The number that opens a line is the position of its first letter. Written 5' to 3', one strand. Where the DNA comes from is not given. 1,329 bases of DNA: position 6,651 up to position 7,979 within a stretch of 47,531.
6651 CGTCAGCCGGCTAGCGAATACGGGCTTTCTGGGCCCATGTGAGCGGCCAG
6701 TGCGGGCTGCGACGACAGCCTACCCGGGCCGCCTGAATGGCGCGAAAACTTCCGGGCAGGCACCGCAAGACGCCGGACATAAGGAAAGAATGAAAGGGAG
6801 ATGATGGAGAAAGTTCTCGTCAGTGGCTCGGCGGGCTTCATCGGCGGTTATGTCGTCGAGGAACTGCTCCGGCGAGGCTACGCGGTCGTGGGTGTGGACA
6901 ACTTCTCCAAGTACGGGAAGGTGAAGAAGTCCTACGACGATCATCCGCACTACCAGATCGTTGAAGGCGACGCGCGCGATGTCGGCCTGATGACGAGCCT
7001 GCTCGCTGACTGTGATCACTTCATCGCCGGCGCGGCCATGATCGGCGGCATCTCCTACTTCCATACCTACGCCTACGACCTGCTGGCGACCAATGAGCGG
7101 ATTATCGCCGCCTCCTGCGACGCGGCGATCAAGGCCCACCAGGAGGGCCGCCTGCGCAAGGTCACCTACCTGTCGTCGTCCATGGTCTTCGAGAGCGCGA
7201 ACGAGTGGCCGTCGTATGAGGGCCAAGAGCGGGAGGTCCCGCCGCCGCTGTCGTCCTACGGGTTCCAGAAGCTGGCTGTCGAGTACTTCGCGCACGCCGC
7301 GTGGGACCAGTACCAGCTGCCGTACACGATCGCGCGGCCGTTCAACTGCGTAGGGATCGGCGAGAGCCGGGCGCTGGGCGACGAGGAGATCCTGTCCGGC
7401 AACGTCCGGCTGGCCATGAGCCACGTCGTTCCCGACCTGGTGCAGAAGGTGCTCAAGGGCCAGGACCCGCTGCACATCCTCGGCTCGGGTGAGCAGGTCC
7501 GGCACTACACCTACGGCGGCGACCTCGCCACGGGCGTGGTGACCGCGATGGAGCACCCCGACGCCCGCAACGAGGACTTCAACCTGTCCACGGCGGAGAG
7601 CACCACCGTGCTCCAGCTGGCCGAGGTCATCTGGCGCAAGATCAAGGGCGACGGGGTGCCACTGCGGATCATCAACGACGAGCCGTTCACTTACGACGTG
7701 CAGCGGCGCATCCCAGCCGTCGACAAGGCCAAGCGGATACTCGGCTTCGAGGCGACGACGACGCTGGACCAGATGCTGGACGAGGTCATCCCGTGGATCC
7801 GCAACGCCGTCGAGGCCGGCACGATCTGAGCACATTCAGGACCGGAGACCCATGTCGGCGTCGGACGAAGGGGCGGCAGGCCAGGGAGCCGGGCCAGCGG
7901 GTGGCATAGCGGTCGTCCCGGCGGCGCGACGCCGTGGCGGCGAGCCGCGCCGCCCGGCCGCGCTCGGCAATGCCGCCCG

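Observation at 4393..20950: A 16.5 kb glycosylation-type gene block splits the conserved pafA / pafBC-tatAC-helY synteny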

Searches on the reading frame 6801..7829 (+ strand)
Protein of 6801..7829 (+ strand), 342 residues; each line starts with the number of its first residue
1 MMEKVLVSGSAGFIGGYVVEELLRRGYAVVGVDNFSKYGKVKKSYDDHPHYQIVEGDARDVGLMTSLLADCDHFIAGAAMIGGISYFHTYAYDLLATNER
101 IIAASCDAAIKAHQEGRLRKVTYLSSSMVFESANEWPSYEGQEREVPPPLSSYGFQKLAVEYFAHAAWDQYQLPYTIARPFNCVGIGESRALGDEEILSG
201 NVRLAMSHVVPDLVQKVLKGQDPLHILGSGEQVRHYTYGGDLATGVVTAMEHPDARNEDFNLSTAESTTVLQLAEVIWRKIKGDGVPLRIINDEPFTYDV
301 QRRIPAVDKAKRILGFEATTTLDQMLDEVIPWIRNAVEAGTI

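Call 4: search_protein_families(library=pfam, proteins=[window:6801-7829:+], max_evalue=0.1)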
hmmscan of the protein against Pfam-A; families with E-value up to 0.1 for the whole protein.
window:6801-7829:+ (342 aa): 7 families
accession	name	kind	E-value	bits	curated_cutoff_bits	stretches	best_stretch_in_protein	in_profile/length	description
PF01370.27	Epimerase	-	4.6e-39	134.7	20.9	1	5-262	1-239/240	NAD dependent epimerase/dehydratase family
PF16363.11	GDP_Man_Dehyd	-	6.9e-28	98.5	27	1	6-328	1-331/332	GDP-mannose 4,6 dehydratase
PF13460.12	NAD_binding_10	-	3.6e-07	30.7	27.2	1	9-180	1-143/184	NAD(P)H-binding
PF04321.23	RmlD_sub_bind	-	4.2e-06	26.5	27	1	4-168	2-140/287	RmlD substrate binding domain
PF07993.18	NAD_binding_4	-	0.00027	20.6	20.1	0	119-188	130-210/258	Male sterility protein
PF01073.25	3Beta_HSD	-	0.00049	19.6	22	1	6-135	1-126/280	3-beta hydroxysteroid dehydrogenase/isomerase family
PF05368.20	NmrA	-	0.0034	17.4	27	1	3-110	3-99/298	NmrA-like family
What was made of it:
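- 6801..7829 (+): Extended SDR, an NDP-sugar epimerase-like enzyme. PF01370 4.6e-39 and PF16363 6.9e-28 (call 4).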

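Call 5: search_protein_families(library=ncbifam, proteins=[window:6801-7829:+], max_evalue=0.1)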
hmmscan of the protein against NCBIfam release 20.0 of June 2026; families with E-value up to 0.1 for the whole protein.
window:6801-7829:+ (342 aa): 29 families (the best 25 are shown)
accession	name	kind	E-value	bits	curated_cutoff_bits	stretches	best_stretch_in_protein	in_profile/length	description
TIGR04180.1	EDH_00030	hypoth_equivalog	1.4e-24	86.7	475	1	5-318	1-294/297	NAD-dependent 4,6-dehydratase LegB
TIGR01179.1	galE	equivalog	2.2e-24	85.9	262.3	1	4-336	1-328/332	UDP-glucose 4-epimerase GalE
TIGR01181.1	dTDP_gluc_dehyt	equivalog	2.5e-18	66.2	365.1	2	208-334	190-312/321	dTDP-glucose 4,6-dehydratase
NF007956.0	PRK10675.1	subfamily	4.3e-17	62.2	394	1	4-333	2-329/338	UDP-glucose 4-epimerase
NF047922.1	GDPFucSynFcl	equivalog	3.6e-16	59.5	500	1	71-332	54-300/308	GDP-L-fucose synthase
NF008872.0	PRK11908.1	equivalog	1.4e-12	47.3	294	1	2-337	1-339/349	bifunctional UDP-4-keto-pentose/UDP-xylose synthase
NF011728.1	PRK15181.1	equivalog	6.3e-12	45.2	760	1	4-277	17-278/348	Vi polysaccharide biosynthesis UDP-N-acetylglucosaminuronic acid C-4 epimerase TviC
NF005998.1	PRK08125.1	equivalog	6.5e-10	38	777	1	3-331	316-647/649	bifunctional UDP-4-amino-4-deoxy-L-arabinose formyltransferase/UDP-glucuronic acid oxidase ArnA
TIGR02197.1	heptose_epim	equivalog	1.3e-08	34.4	274.6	1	5-283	1-262/316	ADP-glyceromanno-heptose 6-epimerase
TIGR03466.1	HpnA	hypoth_equivalog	2.3e-08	33.3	367.65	1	4-188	2-175/327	hopanoid-associated sugar epimerase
TIGR01746.1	Thioester-redct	subfamily_domain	4.9e-06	26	213.35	1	108-213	118-226/371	thioester reductase domain-containing protein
NF041015.1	UDPsulfquin_syn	equivalog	5.6e-06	25.6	575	1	4-43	2-41/384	UDP-sulfoquinovose synthase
NF042422.1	oxyalk_red_OleD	equivalog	8.3e-06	25.4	580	1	4-147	2-130/329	2-alkyl-3-oxoalkanoate reductase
NF007490.0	PRK10084.1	subfamily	7.8e-05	21.8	649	0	4-57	2-58/361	dTDP-glucose 4,6-dehydratase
NF008360.0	PRK11150.1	equivalog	0.00013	21.3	452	1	142-276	129-249/310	ADP-glyceromanno-heptose 6-epimerase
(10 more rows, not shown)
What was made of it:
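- Checked: Extended SDR, 6801-7829: PF01370 (calls 4, 5).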

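Call 34: search_solved_structures(query=window:6801-7829:+, max_evalue=1e-10)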
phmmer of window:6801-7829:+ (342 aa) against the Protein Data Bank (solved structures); distinct sequences matched with E-value up to 1e-10: 43.
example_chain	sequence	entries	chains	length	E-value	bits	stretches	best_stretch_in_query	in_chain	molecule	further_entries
8vr2_A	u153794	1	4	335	2e-26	96.3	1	3-334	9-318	NAD-dependent epimerase/dehydratase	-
4zrm_A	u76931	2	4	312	2.1e-23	86.4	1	4-337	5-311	UDP-glucose 4-epimerase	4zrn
2pzj_A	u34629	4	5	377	5.1e-20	75.3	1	4-334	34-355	Putative nucleotide sugar epimerase/ dehydratase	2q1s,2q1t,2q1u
4lk3_A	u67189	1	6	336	6.6e-19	71.6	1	3-338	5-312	UDP-glucuronic acid decarboxylase 1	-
10ke_A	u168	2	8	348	7.7e-19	71.4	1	3-333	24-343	Capsular polysaccharide biosynthesis protein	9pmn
4gll_A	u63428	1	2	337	8e-19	71.3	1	3-338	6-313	UDP-glucuronic acid decarboxylase 1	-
2b69_A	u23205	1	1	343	8.5e-19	71.2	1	3-338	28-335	UDP-glucuronate decarboxylase 1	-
4m55_A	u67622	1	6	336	1e-18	71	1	3-338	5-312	UDP-glucuronic acid decarboxylase 1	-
6wjb_A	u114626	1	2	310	1.1e-18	70.9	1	3-292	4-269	NAD-dependent epimerase/dehydratase family protein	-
6k0i_A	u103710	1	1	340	4.9e-18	68.8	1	3-332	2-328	UDP-glucose 4-epimerase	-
6k0g_A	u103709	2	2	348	5.3e-18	68.6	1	3-332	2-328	UDP-glucose 4-epimerase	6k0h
6wj9_A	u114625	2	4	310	1e-17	67.7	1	3-292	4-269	NAD-dependent epimerase/dehydratase family protein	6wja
6zl6_A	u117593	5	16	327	1.7e-17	67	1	4-334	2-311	Epimerase domain-containing protein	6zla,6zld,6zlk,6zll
6dnt_A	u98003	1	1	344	2.9e-17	66.2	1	4-334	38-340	NAD-dependent epimerase/dehydratase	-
6zlj_A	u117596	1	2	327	5.9e-17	65.2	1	4-334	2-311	Epimerase domain-containing protein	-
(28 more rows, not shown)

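Call 78: search_solved_structures(query=window:6801-7829:+, max_evalue=1e-18, show_alignments=4)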
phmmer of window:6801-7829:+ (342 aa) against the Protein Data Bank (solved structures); distinct sequences matched with E-value up to 1e-18: 8.
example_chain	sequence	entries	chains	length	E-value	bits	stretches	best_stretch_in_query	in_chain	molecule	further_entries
8vr2_A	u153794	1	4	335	2e-26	96.3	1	3-334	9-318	NAD-dependent epimerase/dehydratase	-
4zrm_A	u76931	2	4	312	2.1e-23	86.4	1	4-337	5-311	UDP-glucose 4-epimerase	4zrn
2pzj_A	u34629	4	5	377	5.1e-20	75.3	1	4-334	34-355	Putative nucleotide sugar epimerase/ dehydratase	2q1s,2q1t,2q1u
4lk3_A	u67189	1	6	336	6.6e-19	71.6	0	3-338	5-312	UDP-glucuronic acid decarboxylase 1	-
10ke_A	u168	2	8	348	7.7e-19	71.4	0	3-333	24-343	Capsular polysaccharide biosynthesis protein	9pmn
4gll_A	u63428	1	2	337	8e-19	71.3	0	3-338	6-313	UDP-glucuronic acid decarboxylase 1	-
2b69_A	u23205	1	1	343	8.5e-19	71.2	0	3-338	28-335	UDP-glucuronate decarboxylase 1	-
4m55_A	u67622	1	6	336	1e-18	71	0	3-338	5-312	UDP-glucuronic acid decarboxylase 1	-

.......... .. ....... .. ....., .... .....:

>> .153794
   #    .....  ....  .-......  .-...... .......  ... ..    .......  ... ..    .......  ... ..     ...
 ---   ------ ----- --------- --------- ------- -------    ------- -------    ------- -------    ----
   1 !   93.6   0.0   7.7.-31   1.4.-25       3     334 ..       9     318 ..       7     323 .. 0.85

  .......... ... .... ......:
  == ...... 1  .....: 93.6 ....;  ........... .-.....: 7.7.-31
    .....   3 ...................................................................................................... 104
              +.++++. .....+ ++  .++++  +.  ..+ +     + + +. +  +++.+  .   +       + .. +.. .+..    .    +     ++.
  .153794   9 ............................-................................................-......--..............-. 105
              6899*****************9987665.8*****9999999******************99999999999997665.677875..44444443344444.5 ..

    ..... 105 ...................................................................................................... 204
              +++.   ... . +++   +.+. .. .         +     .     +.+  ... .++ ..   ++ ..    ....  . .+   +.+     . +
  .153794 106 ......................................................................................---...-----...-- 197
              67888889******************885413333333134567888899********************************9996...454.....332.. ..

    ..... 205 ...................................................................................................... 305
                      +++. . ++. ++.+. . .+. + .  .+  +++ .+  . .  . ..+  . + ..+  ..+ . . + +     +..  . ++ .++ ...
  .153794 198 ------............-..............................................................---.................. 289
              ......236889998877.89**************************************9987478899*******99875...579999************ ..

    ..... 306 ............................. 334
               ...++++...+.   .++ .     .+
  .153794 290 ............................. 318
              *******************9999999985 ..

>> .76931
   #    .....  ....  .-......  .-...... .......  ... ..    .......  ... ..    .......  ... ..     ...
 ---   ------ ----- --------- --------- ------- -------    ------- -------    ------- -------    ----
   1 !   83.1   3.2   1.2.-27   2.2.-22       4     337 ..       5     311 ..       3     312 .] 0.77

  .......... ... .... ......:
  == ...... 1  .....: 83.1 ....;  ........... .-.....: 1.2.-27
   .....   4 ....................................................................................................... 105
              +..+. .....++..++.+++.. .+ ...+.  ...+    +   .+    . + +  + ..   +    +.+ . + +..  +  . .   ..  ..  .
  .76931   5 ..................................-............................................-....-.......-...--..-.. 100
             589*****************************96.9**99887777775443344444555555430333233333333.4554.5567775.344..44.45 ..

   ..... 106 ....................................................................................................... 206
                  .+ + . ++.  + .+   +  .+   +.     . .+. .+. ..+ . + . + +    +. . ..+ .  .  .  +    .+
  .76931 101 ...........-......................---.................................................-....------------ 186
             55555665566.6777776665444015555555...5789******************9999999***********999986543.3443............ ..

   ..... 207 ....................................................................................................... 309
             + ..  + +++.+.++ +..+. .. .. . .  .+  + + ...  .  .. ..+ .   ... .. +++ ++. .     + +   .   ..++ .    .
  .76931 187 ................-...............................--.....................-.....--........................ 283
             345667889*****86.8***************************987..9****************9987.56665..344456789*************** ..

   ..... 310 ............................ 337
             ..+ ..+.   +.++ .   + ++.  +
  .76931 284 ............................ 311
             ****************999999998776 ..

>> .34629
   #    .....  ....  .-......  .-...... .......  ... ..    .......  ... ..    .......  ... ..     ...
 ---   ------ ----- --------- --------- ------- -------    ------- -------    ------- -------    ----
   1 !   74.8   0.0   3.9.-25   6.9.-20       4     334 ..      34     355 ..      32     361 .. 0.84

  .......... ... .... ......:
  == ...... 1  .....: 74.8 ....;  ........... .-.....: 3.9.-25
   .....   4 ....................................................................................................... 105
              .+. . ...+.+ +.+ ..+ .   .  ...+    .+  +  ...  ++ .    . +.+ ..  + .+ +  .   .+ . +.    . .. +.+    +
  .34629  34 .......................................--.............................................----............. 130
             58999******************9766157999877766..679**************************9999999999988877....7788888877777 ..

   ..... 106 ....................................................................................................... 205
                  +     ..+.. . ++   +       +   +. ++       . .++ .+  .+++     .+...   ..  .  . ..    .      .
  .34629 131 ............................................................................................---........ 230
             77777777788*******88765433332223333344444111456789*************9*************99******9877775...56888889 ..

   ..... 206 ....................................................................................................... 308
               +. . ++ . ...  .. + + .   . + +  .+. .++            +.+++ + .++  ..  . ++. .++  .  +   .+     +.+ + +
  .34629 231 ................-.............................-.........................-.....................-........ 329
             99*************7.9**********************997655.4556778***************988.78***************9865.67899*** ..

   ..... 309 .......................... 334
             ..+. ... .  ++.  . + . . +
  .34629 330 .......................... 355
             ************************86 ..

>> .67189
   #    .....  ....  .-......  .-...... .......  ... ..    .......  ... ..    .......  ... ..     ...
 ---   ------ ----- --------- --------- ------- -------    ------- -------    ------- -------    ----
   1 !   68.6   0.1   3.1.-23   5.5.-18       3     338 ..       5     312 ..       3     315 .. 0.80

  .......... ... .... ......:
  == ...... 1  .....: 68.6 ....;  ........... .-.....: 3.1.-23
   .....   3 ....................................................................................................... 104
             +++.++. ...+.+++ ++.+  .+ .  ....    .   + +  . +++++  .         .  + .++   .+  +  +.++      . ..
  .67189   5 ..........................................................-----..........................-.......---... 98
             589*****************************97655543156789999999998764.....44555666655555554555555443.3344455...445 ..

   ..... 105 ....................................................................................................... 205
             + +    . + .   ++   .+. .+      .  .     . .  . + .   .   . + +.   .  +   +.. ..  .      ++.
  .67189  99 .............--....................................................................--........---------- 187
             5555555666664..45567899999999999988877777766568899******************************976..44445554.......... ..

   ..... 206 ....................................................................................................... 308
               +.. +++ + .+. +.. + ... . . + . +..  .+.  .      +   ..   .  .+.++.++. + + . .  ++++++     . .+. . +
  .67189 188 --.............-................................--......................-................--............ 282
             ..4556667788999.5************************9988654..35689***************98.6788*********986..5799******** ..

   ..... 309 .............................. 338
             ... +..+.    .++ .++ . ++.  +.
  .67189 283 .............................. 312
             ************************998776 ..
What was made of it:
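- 6801..7829 (+): When aligned to UXS1 and 8vr2, their S-T-S-E motif reads S-S-S-M here (call 78).
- On Arn (L-Ara4N) pathway: The SDR has S-S-S-M where UXS1 has S-T-S-E (call 78).
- Closest known: Arn pathway. Different: The SDR lacks the decarboxylase Glu (call 78).
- The SDR has S-S-S-M where decarboxylases have S-T-S-E (call 78).
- Tried and rejected: The SDR as a UDP-xylose synthase or ArnA-type decarboxylase, or as a 4,6-dehydratase: the motif lacks the required acidic residues (call 78; the motif knowledge is my own).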
